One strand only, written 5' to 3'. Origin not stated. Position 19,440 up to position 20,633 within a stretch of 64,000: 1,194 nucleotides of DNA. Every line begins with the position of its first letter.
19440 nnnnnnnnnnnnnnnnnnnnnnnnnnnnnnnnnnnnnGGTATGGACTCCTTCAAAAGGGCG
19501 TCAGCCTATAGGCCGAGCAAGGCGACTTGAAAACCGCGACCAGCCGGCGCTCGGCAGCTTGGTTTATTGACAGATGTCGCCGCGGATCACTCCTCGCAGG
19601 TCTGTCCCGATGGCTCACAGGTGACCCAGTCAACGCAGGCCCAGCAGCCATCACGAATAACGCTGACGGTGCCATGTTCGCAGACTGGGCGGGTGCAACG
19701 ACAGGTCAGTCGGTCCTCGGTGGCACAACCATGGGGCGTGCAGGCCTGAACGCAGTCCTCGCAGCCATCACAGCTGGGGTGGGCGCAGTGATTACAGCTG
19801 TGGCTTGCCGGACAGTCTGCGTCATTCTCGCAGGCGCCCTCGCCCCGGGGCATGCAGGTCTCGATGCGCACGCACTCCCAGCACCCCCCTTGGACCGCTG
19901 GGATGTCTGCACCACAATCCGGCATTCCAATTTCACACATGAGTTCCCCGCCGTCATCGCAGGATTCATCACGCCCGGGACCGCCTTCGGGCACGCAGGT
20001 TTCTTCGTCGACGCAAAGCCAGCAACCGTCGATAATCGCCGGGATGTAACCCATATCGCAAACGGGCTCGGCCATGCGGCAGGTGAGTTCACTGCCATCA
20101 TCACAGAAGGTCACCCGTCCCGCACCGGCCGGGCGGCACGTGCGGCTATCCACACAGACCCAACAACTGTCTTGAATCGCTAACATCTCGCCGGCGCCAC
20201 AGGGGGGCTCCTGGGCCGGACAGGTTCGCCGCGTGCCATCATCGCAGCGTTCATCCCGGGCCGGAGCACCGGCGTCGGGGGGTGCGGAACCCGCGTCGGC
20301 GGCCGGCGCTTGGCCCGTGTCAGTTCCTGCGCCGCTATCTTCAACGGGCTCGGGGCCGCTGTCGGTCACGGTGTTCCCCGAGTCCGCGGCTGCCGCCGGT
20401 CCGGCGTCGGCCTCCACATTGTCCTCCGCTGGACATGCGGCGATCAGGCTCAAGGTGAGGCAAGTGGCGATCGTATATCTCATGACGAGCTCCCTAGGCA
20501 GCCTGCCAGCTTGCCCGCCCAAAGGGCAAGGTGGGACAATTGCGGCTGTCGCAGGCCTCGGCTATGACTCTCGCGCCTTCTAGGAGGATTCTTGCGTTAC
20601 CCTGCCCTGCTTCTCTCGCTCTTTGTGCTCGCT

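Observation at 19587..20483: Lipoprotein built from a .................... cysteine module repeated about four times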

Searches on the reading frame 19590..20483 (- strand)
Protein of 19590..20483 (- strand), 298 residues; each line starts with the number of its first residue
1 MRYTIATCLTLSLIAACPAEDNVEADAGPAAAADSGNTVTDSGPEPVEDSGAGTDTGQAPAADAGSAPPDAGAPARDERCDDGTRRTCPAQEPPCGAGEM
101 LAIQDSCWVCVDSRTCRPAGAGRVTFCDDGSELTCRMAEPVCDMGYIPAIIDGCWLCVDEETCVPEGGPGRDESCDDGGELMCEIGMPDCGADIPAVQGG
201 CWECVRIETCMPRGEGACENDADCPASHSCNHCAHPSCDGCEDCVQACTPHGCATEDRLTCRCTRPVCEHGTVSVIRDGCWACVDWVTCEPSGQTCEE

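Call 4: search_protein_families(library=pfam, proteins=[window:19590-20483:-], max_evalue=10)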
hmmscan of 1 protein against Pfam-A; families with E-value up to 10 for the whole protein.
window:19590-20483:- (298 aa): 0 families

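Call 5: search_protein_families(library=ncbifam, proteins=[window:19590-20483:-], max_evalue=10)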
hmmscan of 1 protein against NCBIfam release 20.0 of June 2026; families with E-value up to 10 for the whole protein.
window:19590-20483:- (298 aa): 1 family
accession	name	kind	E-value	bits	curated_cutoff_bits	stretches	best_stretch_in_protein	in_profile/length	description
NF037948.1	signal_int_SinM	equivalog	0.1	11.9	250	1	7-73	5-72/387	signal integration modulator SinM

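Call 7: find_homologous_proteins(query=window:19590-20483:-, max_evalue=0.01)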
Query window:19590-20483:- (298 aa): 21 proteins with E <= 0.01 among 2728 candidates.
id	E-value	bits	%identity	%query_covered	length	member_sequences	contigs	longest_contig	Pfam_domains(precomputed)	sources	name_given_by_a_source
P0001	5.3e-83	297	41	73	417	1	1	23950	-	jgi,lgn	jgi:hypothetical protein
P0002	1.4e-80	289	44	75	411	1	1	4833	-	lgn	-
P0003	7.4e-71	257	40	74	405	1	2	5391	-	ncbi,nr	ncbi:MAG: hypothetical protein D6806_08145 [Deltaproteobacteria bacterium]|nr:MAG: hypothetical prot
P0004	2.9e-67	245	44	73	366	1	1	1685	-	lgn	-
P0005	6.6e-67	244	43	74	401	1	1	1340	-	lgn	-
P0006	1.1e-65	240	41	75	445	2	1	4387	-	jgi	jgi:hypothetical protein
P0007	2.2e-65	239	41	75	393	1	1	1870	-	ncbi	-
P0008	1.9e-58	216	37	72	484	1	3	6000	-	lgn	-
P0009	1.4e-55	207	41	73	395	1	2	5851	-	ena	-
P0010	1.9e-52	197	37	73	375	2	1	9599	-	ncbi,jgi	-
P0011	4.0e-51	192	37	94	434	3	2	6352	-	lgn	-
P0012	1.7e-50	190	40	73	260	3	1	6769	-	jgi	-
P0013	4.4e-47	179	35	95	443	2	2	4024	-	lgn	-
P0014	4.9e-40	156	48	58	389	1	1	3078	-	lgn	-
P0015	4.4e-39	153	37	100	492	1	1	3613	-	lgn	-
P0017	3.2e-28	117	53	44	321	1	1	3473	-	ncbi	-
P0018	3.8e-25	107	47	50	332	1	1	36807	-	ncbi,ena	-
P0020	1.0e-20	92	46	42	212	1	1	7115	-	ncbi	-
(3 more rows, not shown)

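Call 12: find_encoding_contigs(protein=P0001, flank=8000, max_places=3)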
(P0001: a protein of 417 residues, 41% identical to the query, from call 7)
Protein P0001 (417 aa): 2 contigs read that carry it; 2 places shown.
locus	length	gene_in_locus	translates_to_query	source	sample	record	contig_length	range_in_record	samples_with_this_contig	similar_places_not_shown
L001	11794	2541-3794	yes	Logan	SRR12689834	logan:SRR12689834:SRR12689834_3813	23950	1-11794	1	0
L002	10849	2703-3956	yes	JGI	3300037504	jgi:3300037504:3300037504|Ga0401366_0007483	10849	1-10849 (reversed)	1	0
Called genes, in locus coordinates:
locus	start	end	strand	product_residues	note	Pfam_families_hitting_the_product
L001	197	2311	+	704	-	-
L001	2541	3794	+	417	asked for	-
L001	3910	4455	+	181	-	PF20791:Acyl-ACP_TE_C (weak), PF13279:4HBT_2, PF03061:4HBT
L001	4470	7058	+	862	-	PF01833:TIG, PF20144:TIG_SUH (faint), PF01833:TIG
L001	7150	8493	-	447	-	PF02878:PGM_PMM_I, PF02879:PGM_PMM_II, PF02880:PGM_PMM_III, PF00408:PGM_PMM_IV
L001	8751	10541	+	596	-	PF02321:OEP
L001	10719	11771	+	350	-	PF01073:3Beta_HSD, PF01370:Epimerase, PF02719:Polysacc_synt_2, PF04321:RmlD_sub_bind, PF05368:NmrA, PF07993:NAD_binding_4, PF13460:NAD_binding_10, PF16363:GDP_Man_Dehyd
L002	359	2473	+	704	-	-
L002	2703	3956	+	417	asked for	-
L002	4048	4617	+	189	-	PF20791:Acyl-ACP_TE_C (weak), PF13279:4HBT_2, PF03061:4HBT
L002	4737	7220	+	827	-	PF01833:TIG, PF20144:TIG_SUH (faint), PF01833:TIG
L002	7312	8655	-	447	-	PF02878:PGM_PMM_I, PF02879:PGM_PMM_II, PF02880:PGM_PMM_III, PF00408:PGM_PMM_IV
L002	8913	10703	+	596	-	PF02321:OEP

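Call 13: find_encoding_contigs(protein=P0018, flank=8000, max_places=3)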
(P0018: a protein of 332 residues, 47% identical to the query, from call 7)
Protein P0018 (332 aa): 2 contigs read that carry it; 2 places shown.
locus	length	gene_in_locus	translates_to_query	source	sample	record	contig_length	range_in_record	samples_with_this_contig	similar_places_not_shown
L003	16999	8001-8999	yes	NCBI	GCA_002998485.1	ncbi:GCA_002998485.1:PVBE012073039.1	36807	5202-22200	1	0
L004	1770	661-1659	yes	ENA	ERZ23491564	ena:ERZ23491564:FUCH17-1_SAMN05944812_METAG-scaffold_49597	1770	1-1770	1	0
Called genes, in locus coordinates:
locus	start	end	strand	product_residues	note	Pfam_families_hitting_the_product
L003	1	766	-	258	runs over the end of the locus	PF13539:Peptidase_M15_4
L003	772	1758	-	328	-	-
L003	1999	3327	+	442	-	PF01593:Amino_oxidase, PF13450:NAD_binding_8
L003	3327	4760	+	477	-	PF01425:Amidase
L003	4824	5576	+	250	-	PF04542:Sigma70_r2, PF04539:Sigma70_r3, PF08281:Sigma70_r4_2, PF04545:Sigma70_r4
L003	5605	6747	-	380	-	-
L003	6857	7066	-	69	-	-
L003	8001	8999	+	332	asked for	-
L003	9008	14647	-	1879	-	PF00050:Kazal_1 (weak), PF07648:Kazal_2 (faint), PF21287:Kazal_CFAI (faint), PF00050:Kazal_1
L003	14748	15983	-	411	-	PF04055:Radical_SAM, PF19288:CofH_C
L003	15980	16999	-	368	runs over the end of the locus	PF04055:Radical_SAM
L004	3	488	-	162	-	?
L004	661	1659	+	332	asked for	-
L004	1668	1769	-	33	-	?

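Call 22: find_related_loci(query=window:19590-20483:-, collection=genome_contigs, flank=6000)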
Query window:19590-20483:- (298 aa) in genome_contigs; peptide patterns used: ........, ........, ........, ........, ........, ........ (x = any residue, [..] = any of these).
58 stretches matched a pattern; 1 encode a relative of the query (tblastn E <= 1e-3); 1 distinct loci.
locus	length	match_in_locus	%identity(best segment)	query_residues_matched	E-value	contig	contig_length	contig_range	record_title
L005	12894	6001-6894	65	1-298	1e-122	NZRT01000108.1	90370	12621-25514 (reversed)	MAG: Myxococcales bacterium isolate EAC29 65914, whole genome shotgun sequence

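Call 53: list_cluster_members(proteins=[P0007, P0010, P0017, P0018, P0020, P0048, P0127, P0087, P0116, P0022])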
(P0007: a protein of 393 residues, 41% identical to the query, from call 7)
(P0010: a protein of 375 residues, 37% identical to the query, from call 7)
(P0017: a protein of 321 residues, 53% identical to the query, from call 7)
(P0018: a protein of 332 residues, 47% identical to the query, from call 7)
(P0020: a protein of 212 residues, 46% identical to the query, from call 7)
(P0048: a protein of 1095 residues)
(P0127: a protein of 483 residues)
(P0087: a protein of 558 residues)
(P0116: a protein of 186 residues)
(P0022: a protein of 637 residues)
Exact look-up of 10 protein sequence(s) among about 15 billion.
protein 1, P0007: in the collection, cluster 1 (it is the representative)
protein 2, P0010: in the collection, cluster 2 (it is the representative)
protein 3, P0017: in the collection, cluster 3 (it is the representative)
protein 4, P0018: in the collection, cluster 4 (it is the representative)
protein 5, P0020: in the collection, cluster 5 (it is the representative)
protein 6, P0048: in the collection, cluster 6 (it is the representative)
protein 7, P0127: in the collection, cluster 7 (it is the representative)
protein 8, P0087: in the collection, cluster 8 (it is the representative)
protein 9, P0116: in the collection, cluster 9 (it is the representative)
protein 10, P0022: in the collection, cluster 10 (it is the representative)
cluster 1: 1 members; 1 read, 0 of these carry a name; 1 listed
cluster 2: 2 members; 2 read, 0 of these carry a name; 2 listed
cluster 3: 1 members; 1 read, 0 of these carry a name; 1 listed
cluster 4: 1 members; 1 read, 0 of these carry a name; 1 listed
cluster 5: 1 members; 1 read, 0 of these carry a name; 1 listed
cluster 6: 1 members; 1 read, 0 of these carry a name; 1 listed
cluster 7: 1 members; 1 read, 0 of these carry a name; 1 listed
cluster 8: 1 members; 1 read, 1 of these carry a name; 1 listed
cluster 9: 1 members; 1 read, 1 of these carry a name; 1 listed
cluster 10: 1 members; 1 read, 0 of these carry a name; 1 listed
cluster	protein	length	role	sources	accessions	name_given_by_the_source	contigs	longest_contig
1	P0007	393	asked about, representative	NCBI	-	-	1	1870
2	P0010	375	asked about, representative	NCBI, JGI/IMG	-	-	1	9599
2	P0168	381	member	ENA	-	-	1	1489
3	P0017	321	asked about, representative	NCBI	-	-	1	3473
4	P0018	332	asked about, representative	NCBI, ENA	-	-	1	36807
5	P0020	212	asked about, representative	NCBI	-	-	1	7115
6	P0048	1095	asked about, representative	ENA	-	-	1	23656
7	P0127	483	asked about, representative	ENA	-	-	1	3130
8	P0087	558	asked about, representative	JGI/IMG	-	hypothetical protein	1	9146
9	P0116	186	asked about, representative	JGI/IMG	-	hypothetical protein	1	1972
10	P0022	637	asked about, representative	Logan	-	-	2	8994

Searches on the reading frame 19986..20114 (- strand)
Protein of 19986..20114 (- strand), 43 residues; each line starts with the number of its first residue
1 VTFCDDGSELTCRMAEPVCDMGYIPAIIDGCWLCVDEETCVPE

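Call 43: predict_structure(alignment_id=A3)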
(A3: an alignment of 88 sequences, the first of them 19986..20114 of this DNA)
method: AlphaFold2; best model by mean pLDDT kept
length: 43 residues; sequences in the alignment: 88
mean_pLDDT: 91.8   pTM: 0.66
mean pLDDT of the five models: 91.8, 91.7, 91.7, 91.0, 89.0
residues with pLDDT >= 90: 38; 70-90: 4; 50-70: 1; < 50: 0
segments of 3 or more residues with pLDDT < 50: none
pLDDT, mean of each block of 10 residues (from residue 1): 87 94 94 94 86
secondary structure, 60 per line:
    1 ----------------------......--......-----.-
elements in order: E23-28 E31-36

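Call 68: find_homologous_proteins(query=A3, max_evalue=0.001)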
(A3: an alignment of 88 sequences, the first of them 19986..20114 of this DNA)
Query A3 (88 sequences) (43 aa, profile of the alignment): 3 proteins with E <= 0.001 among 19 candidates.
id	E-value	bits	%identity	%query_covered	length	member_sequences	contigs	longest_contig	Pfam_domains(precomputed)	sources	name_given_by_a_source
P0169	5.2e-13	67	33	77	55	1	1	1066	-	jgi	jgi:hypothetical protein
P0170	3.2e-10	58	33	91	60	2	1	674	-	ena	-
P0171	9.4e-10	56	52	72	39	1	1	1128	-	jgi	jgi:hypothetical protein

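Call 71: search_solved_structures(query=A3, max_evalue=10, show_alignments=3)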
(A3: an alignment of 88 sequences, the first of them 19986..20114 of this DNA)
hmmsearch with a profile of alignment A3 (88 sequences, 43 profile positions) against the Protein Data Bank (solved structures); distinct sequences matched with E-value up to 10: 0.
